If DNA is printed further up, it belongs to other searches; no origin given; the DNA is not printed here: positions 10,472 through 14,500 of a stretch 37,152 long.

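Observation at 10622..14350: Tandem cyclase domains with complementary C1/C2-like degeneracy, fused to a STAND NTPase and a TPR array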

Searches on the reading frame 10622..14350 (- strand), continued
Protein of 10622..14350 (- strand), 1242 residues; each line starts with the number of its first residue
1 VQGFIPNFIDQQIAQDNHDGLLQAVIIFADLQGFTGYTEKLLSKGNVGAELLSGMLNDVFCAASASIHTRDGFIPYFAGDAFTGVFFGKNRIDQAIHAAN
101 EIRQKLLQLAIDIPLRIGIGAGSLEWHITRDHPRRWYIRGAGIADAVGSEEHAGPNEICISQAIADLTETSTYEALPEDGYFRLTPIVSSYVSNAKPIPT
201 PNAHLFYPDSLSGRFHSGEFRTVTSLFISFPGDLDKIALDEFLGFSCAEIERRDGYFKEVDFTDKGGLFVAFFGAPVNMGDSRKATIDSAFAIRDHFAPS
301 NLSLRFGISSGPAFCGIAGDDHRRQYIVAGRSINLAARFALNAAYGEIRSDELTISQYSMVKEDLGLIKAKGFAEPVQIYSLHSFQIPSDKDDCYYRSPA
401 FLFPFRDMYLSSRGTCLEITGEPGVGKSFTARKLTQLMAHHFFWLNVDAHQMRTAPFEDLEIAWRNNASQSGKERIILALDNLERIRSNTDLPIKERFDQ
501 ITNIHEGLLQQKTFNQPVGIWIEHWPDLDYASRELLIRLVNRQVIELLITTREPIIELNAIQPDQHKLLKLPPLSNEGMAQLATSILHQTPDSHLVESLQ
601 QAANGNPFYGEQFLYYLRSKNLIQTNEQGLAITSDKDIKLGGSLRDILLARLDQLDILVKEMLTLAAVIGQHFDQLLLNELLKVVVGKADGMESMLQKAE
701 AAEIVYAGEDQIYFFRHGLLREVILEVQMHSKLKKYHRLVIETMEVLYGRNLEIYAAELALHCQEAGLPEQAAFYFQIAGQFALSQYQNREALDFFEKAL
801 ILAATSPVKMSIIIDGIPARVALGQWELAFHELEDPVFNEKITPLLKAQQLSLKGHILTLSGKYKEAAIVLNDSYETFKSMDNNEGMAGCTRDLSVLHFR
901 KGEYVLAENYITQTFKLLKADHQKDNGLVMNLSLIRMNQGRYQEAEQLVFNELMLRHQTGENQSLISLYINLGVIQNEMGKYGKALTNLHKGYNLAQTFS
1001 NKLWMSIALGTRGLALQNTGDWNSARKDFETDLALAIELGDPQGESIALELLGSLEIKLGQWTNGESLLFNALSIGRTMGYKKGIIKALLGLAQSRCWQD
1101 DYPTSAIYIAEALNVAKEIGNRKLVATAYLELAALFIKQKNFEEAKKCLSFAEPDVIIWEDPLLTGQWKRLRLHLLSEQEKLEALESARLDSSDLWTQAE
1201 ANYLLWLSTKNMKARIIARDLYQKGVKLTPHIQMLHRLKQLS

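Call 31: find_encoding_contigs(protein=P0010, flank=6000, max_places=2)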
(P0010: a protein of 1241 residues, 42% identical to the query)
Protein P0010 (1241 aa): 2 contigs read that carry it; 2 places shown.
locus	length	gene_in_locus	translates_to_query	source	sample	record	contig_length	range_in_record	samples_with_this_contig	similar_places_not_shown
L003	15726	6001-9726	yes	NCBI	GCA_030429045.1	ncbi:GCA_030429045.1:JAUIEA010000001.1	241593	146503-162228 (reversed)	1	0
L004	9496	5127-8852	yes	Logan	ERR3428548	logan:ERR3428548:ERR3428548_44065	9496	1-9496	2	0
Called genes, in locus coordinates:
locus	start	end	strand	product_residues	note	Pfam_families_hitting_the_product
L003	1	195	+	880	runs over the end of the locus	PF02861:Clp_N, PF23569:NBD_SMAX1, PF00004:AAA, PF17871:AAA_lid_9, PF00004:AAA, PF07724:AAA_2, PF07728:AAA_5, PF10431:ClpB_D2-small, +7 more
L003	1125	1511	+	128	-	-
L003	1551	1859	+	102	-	-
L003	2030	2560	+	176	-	PF05163:DinB (weak), PF12867:DinB_2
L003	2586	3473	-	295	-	PF01963:TraB_PrgY_gumN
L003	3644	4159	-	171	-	-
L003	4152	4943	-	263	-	PF00142:Fer4_NifH, PF01656:CbiA, PF02374:ArsA_ATPase (weak), PF06564:CBP_BcsQ, PF09140:MipZ, PF10609:ParA, PF13614:AAA_31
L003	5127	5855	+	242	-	PF00717:Peptidase_S24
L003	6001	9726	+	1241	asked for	PF00211:Guanylate_cyc (weak), PF13191:AAA_16, PF07719:TPR_2 (faint), PF13428:TPR_14 (faint), PF13432:TPR_16 (faint), PF13424:TPR_12 (weak), PF13424:TPR_12, PF17874:TPR_MalT (weak), +4 more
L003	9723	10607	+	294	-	PF06977:SdiA-regulated (faint)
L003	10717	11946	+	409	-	PF00364:Biotin_lipoyl, PF02817:E3_binding, PF00198:2-oxoacid_dh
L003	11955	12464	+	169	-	-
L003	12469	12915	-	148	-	-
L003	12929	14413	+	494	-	PF01554:MatE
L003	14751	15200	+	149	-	PF04542:Sigma70_r2, PF08281:Sigma70_r4_2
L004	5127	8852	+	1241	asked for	PF00211:Guanylate_cyc (weak), PF13191:AAA_16, PF07719:TPR_2 (faint), PF13428:TPR_14 (faint), PF13432:TPR_16 (faint), PF13424:TPR_12 (weak), PF13424:TPR_12, PF17874:TPR_MalT (weak), +4 more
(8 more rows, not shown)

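Call 32: find_encoding_contigs(protein=P0048, flank=6000, max_places=2)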
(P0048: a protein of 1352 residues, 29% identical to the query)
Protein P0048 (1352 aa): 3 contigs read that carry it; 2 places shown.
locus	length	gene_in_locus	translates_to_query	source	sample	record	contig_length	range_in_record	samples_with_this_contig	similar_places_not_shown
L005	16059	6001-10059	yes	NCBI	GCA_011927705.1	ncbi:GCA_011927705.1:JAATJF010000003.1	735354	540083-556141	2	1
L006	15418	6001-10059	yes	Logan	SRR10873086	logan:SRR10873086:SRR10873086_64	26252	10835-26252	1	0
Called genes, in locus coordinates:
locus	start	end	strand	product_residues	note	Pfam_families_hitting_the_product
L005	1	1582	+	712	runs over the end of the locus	PF22745:Nlig-Ia, PF01653:DNA_ligase_aden, PF03120:OB_DNA_ligase, PF14520:HHH_5 (faint), PF12826:HHH_2, PF00533:BRCT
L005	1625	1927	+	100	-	PF00085:Thioredoxin, PF13098:Thioredoxin_2 (weak), PF13905:Thioredoxin_8 (weak), PF13728:TraF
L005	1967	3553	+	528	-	PF00474:SSF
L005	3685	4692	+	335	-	PF00108:Thiolase_N, PF08545:ACP_syn_III, PF08541:ACP_syn_III_C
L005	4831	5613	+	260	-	-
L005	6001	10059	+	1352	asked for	PF00211:Guanylate_cyc, PF13191:AAA_16, PF13424:TPR_12, PF28559:TPR_SusR, PF13424:TPR_12, PF17874:TPR_MalT, PF13424:TPR_12, PF18768:RNPP_C (weak), +15 more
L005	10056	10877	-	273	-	PF01145:Band_7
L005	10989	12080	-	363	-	PF03739:LptF_LptG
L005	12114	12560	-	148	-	PF09424:YqeY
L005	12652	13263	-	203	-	PF01502:PRA-CH, PF01503:PRA-PH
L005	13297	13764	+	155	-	-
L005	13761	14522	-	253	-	PF00977:His_biosynth, PF02581:TMP-TENI (faint)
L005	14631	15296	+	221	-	PF13472:Lipase_GDSL_2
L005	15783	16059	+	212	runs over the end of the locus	PF01810:LysE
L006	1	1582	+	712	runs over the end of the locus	PF22745:Nlig-Ia, PF01653:DNA_ligase_aden, PF03120:OB_DNA_ligase, PF14520:HHH_5 (faint), PF12826:HHH_2, PF00533:BRCT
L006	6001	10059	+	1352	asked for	PF00211:Guanylate_cyc, PF13191:AAA_16, PF13424:TPR_12, PF28559:TPR_SusR, PF13424:TPR_12, PF17874:TPR_MalT, PF13424:TPR_12, PF18768:RNPP_C (weak), +15 more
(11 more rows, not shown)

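Call 34: find_encoding_contigs(protein=P0016, flank=5000, max_places=1)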
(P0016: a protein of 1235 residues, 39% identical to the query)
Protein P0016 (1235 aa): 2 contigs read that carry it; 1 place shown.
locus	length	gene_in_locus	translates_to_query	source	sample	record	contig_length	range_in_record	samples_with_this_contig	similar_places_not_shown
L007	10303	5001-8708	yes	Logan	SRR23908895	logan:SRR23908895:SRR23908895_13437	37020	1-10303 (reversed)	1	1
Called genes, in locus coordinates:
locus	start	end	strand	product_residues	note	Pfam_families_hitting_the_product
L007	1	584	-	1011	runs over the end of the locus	PF17963:Big_9 (faint), PF22352:K319L-like_PKD (faint), PF13573:SprB, PF13585:CHU_C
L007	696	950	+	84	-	PF02700:PurS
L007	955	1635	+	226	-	PF00590:TP_methylase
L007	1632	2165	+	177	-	PF06414:Zeta_toxin, PF08433:KTI12, PF13238:AAA_18, PF13401:AAA_22 (weak), PF13671:AAA_33, PF13207:AAA_17 (weak)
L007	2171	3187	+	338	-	-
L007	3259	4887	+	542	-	PF00041:fn3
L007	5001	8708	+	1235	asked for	PF00211:Guanylate_cyc (faint), PF13191:AAA_16, PF07719:TPR_2 (faint), PF13176:TPR_7 (faint), PF25068:ARM_TT21_4th (faint), PF00515:TPR_1 (faint), PF13424:TPR_12 (weak), PF13424:TPR_12, +1 more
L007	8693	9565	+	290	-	PF06977:SdiA-regulated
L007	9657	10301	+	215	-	?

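Call 35: find_encoding_contigs(protein=P0018, flank=5000, max_places=1)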
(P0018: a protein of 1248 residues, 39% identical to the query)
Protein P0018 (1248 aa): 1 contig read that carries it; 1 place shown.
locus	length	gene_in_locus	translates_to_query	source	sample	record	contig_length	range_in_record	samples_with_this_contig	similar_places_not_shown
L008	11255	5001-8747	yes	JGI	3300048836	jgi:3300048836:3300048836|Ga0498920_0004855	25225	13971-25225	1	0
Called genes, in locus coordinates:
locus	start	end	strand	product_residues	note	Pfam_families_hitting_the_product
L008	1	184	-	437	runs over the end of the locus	PF02844:GARS_N, PF01071:GARS_A, PF02655:ATP-grasp_3 (weak), PF02843:GARS_C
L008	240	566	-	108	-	PF01521:Fe-S_biosyn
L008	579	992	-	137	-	PF01592:NifU_N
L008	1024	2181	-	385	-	PF00266:Aminotran_5, PF01041:DegT_DnrJ_EryC1, PF01212:Beta_elim_lyase (weak)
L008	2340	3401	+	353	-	PF01642:MM_CoA_mutase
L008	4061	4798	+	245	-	PF00717:Peptidase_S24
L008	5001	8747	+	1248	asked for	PF00211:Guanylate_cyc (weak), PF13191:AAA_16, PF14559:TPR_19 (faint), PF00515:TPR_1 (faint), PF07719:TPR_2 (faint), PF13424:TPR_12 (weak), PF17874:TPR_MalT, PF13424:TPR_12 (weak), +2 more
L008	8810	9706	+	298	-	PF06977:SdiA-regulated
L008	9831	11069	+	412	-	PF00364:Biotin_lipoyl, PF02817:E3_binding, PF00198:2-oxoacid_dh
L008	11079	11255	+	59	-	?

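Call 73: find_encoding_contigs(protein=P0026, flank=5000, max_places=1)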
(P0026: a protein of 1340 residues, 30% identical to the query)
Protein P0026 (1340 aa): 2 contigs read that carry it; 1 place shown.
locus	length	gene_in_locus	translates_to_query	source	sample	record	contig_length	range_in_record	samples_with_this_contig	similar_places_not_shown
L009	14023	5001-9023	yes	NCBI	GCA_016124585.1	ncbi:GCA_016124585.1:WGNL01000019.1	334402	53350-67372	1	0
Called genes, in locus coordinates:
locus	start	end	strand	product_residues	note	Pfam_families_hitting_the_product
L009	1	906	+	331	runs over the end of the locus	PF20030:bpMoxR, PF07726:AAA_3, PF07728:AAA_5, PF17863:AAA_lid_2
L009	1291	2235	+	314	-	-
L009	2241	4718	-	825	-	PF06452:CBM9_1 (weak), PF19313:DUF5916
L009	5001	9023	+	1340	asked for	PF00211:Guanylate_cyc, PF13191:AAA_16, PF13424:TPR_12, PF13424:TPR_12, PF00515:TPR_1, PF13424:TPR_12, PF17874:TPR_MalT, PF13424:TPR_12, +14 more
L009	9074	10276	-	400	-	PF03190:Thioredox_DsbH, PF00085:Thioredoxin (weak), PF13899:Thioredoxin_7, PF13098:Thioredoxin_2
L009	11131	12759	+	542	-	PF14520:HHH_5 (faint), PF14716:HHH_8 (faint), PF12826:HHH_2 (faint), PF14229:DUF4332 (faint), PF00633:HHH (faint), PF10391:DNA_pol_lambd_f (faint), PF11731:Cdd1 (faint), PF21999:IMS_HHH_1 (faint)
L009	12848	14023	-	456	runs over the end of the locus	PF05090:HTTM, PF22777:VKGC_lumenal_dom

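Call 74: find_encoding_contigs(protein=P0043, flank=5000, max_places=1)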
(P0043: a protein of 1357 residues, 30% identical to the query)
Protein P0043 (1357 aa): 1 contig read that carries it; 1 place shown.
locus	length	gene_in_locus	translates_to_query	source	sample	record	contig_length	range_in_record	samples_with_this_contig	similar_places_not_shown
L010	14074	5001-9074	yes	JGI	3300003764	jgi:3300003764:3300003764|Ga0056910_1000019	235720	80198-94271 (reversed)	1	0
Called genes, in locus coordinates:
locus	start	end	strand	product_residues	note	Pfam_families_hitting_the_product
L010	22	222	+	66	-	-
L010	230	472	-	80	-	-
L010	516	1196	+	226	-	PF02586:SRAP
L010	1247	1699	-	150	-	PF02580:Tyr_Deacylase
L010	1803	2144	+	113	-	PF02627:CMD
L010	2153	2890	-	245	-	-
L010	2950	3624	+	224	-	PF13709:DUF4159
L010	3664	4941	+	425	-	PF02844:GARS_N, PF01071:GARS_A, PF02655:ATP-grasp_3 (weak), PF02843:GARS_C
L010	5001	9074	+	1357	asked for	PF00211:Guanylate_cyc, PF13191:AAA_16, PF13181:TPR_8 (faint), PF10345:Cohesin_load (weak), PF13424:TPR_12 (weak), PF13424:TPR_12, PF17874:TPR_MalT, PF13424:TPR_12, +8 more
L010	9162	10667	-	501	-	PF01406:tRNA-synt_1e, PF09190:DALR_2, PF23493:CysS_C (weak)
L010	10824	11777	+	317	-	-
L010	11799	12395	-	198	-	PF01330:RuvA_N, PF00633:HHH (faint), PF14520:HHH_5, PF07499:RuvA_C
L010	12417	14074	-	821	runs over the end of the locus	PF02190:LON_substr_bdg, PF00004:AAA, PF07728:AAA_5, PF22667:Lon_lid, PF05362:Lon_C, PF13541:ChlI (weak)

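Call 75: find_encoding_contigs(protein=P0013, flank=5000, max_places=1)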
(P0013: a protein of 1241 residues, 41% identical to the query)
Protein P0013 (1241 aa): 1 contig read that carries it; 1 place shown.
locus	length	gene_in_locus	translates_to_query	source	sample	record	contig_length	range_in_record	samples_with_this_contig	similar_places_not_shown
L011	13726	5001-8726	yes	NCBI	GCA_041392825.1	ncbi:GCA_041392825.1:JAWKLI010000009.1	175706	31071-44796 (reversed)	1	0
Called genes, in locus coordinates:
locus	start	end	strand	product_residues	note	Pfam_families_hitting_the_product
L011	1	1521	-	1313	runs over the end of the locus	PF07494:Reg_prop (faint), PF07495:Y_Y_Y, PF00512:HisKA, PF02518:HATPase_c, PF00072:Response_reg, PF00165:HTH_AraC (weak), PF12833:HTH_18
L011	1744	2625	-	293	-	PF01963:TraB_PrgY_gumN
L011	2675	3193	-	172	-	-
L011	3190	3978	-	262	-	PF00142:Fer4_NifH (weak), PF01656:CbiA, PF02374:ArsA_ATPase, PF06564:CBP_BcsQ, PF09140:MipZ, PF10609:ParA, PF13614:AAA_31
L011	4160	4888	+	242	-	PF00717:Peptidase_S24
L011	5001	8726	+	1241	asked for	PF07719:TPR_2 (faint), PF13176:TPR_7 (faint), PF00211:Guanylate_cyc, PF13191:AAA_16, PF17874:TPR_MalT (weak), PF13424:TPR_12, PF24885:TPR_NPHP3, PF13424:TPR_12 (weak), +1 more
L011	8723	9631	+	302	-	PF06977:SdiA-regulated (faint)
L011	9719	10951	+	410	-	PF00364:Biotin_lipoyl, PF02817:E3_binding, PF00198:2-oxoacid_dh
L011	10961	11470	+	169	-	-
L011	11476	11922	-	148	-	-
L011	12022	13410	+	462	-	PF01554:MatE, PF03023:MurJ (weak)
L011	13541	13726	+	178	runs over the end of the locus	PF04542:Sigma70_r2, PF08281:Sigma70_r4_2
